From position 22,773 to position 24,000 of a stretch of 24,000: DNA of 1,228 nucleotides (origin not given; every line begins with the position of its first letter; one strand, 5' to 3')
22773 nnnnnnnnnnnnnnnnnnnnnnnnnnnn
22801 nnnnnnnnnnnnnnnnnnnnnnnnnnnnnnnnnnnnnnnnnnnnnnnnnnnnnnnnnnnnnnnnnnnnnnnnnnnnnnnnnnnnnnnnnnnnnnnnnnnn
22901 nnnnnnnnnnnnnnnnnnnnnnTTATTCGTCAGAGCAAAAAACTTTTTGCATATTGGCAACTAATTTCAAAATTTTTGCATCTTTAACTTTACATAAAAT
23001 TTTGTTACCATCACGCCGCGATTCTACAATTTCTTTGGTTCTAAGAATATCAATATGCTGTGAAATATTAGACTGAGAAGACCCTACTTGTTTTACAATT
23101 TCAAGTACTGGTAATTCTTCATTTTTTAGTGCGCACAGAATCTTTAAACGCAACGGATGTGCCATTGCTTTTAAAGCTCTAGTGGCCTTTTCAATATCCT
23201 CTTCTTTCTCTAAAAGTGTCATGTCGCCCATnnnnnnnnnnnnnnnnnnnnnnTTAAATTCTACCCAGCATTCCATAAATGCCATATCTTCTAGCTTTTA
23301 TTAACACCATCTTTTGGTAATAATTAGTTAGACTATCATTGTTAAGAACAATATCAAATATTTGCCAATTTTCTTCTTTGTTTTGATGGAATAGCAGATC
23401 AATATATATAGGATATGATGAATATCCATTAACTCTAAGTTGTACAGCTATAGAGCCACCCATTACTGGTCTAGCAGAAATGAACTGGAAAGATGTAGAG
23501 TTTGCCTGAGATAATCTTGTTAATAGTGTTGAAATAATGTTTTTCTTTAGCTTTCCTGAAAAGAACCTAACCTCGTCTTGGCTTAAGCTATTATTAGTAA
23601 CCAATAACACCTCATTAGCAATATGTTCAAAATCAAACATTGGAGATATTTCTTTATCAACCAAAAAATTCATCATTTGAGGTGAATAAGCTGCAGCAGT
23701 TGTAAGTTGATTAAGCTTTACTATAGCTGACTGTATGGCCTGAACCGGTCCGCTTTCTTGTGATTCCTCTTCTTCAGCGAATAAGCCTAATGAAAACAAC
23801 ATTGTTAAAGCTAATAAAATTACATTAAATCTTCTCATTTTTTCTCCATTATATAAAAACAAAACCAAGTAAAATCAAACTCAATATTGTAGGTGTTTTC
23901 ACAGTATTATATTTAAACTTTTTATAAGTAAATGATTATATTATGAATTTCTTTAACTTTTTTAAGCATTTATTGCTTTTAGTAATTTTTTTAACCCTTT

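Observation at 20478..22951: ~2.2-kb insert beside tRNA-Arg(CCG), bracketed by an 88%-identical 91-bp direct repeat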

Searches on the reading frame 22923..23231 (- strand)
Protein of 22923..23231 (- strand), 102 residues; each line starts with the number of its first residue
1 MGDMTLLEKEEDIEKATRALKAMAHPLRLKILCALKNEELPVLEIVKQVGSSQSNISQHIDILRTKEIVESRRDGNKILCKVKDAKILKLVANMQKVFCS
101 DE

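Call 7: search_protein_families(library=pfam, proteins=[window:22923-23231:-], max_evalue=0.01)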
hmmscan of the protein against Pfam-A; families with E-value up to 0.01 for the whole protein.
window:22923-23231:- (102 aa): 5 families
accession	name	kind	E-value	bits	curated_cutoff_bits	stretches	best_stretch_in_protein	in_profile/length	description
PF01022.26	HTH_5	-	3.5e-11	43.2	22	1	26-71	2-47/47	Bacterial regulatory protein, arsR family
PF12840.13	HTH_20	-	7.1e-08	32.7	27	1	23-71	1-50/51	Helix-turn-helix domain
PF13601.12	HTH_34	-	0.0017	18.9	27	1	27-73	1-48/80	Winged helix DNA-binding domain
PF13412.12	HTH_24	-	0.003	17.5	21.9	1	27-70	4-48/48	Winged helix-turn-helix DNA-binding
PF01047.28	MarR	-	0.0047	17.2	24.6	1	33-74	10-52/59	MarR family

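Call 9: find_encoding_contigs(protein=window:22923-23231:-, flank=10000, max_places=10)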
Protein window:22923-23231:- (102 aa): 10 contigs read that carry it; 9 places shown.
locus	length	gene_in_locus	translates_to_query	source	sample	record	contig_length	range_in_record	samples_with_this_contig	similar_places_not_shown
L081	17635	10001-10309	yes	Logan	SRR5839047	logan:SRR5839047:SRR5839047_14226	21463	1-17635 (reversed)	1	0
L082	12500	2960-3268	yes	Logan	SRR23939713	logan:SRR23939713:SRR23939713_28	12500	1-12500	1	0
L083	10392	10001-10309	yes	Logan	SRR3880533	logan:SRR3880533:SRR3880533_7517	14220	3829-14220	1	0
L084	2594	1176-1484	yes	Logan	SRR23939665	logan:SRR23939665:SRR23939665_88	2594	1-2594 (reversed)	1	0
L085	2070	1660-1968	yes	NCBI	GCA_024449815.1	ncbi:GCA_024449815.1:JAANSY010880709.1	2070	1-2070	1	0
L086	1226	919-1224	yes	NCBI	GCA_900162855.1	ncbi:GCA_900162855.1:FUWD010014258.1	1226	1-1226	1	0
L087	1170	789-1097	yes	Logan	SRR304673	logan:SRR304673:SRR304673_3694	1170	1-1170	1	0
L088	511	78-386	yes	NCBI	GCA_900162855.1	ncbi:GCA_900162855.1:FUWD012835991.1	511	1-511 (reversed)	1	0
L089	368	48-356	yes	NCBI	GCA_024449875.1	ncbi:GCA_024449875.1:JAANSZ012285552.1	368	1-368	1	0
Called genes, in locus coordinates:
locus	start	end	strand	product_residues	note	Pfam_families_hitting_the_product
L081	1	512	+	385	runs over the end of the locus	PF00389:2-Hacid_dh, PF02826:2-Hacid_dh_C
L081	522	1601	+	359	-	PF01817:CM_2, PF00800:PDT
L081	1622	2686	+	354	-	PF00155:Aminotran_1_2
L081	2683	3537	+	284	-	PF01210:NAD_Gly3P_dh_N (faint), PF03807:F420_oxidored, PF07991:KARI_N (weak), PF02153:PDH_N, PF20463:PDH_C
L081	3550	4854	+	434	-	PF00275:EPSP_synthase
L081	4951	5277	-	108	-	PF04358:DsrC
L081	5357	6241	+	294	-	PF10502:Peptidase_S26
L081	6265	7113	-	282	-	PF02195:ParB_N, PF17762:HTH_ParB, PF23552:ParB_C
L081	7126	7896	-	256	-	PF00142:Fer4_NifH (weak), PF01656:CbiA, PF02374:ArsA_ATPase (faint), PF06564:CBP_BcsQ, PF09140:MipZ, PF10609:ParA, PF13614:AAA_31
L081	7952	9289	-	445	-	PF22694:CtpB_N-like, PF00595:PDZ, PF13180:PDZ_2, PF17820:PDZ_6, PF03572:Peptidase_S41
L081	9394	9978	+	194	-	PF05494:MlaC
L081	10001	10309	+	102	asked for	PF12840:HTH_20, PF01022:HTH_5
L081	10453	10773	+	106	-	PF00893:Multi_Drug_Res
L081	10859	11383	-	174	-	-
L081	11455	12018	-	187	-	-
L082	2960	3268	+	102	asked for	PF12840:HTH_20, PF01022:HTH_5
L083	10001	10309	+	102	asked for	PF12840:HTH_20, PF01022:HTH_5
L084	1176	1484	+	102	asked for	PF12840:HTH_20, PF01022:HTH_5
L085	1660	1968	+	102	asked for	PF12840:HTH_20, PF01022:HTH_5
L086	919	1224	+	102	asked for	PF12840:HTH_20, PF01022:HTH_5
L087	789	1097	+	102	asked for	PF12840:HTH_20, PF01022:HTH_5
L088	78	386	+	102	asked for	PF12840:HTH_20, PF01022:HTH_5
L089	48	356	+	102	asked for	PF12840:HTH_20, PF01022:HTH_5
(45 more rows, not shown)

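Call 38: search_protein_families(library=ncbifam, proteins=[window:22923-23231:-], max_evalue=1)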
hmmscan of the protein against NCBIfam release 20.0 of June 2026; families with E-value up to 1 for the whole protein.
window:22923-23231:- (102 aa): 13 families
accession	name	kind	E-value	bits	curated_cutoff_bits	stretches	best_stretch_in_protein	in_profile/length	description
NF033788.1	HTH_metalloreg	subfamily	1.2e-22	79.5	55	1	17-90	2-76/77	metalloregulator ArsR/SmtB family transcription factor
NF040642.1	sulf_sens_BigR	equivalog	5.9e-20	71.1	155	1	14-100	8-94/95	sulfite-sensing transcriptional repressor BigR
NF033789.1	repress_SdpR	subfamily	7.2e-13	48.3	100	1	20-83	2-65/79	autorepressor SdpR family transcription factor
NF045707.1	Dbac_1936_reg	equivalog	2.6e-11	43.4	115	1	11-97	2-88/99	ArsR/SmtB-type metalloregulator TsoR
NF052532.1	TransRegPagRBaca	equivalog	6.2e-11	42.3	170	1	11-93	12-94/99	transcriptional repressor PagR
NF053755.1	MsvR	equivalog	1.4e-10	41.3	220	1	19-75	6-62/236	transcriptional factor MsvR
NF047906.1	CdPbTransRegCmtR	equivalog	3.4e-09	36.6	150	1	9-97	4-92/104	Cd(II)/Pb(II)-sensing metalloregulatory transcriptional regulator CmtR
NF041413.1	ArsR_Rv2640c_fam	equivalog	4.7e-09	36.7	155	1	8-95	25-114/118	Rv2640c family ArsR-like transcriptional regulator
NF007528.0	PRK10141.1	subfamily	1.1e-06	28.5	97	1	18-80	8-71/117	metalloregulator ArsR/SmtB family transcription factor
TIGR01884.1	cas_HTH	subfamily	1.3e-05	24.7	60.2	1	14-74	130-191/202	CRISPR-associated CARF protein Csa3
NF053756.1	MreA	equivalog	0.01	15.6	100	1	25-98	17-88/110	MreA family transcriptional regulator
NF005061.0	PRK06474.1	equivalog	0.014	15.3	121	1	20-70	5-58/178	hypothetical protein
NF045586.1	Npun_F0494_fam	equivalog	0.033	13.8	65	1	11-61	6-54/118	Npun_F0494 family protein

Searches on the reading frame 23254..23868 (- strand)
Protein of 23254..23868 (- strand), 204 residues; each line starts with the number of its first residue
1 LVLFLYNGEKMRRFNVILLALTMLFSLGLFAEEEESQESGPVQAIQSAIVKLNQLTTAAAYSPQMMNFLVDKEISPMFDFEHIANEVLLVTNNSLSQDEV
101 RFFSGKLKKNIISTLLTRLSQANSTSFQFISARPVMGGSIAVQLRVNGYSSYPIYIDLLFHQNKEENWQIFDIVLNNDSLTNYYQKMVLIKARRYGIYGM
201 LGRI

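Call 7: search_protein_families(library=pfam, proteins=[window:23254-23868:-], max_evalue=0.01)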
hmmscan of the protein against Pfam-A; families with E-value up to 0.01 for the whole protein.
window:23254-23868:- (204 aa): 1 family
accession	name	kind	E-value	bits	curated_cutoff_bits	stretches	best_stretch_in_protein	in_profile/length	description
PF05494.18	MlaC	-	2.8e-15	57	26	1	44-186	3-146/166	MlaC protein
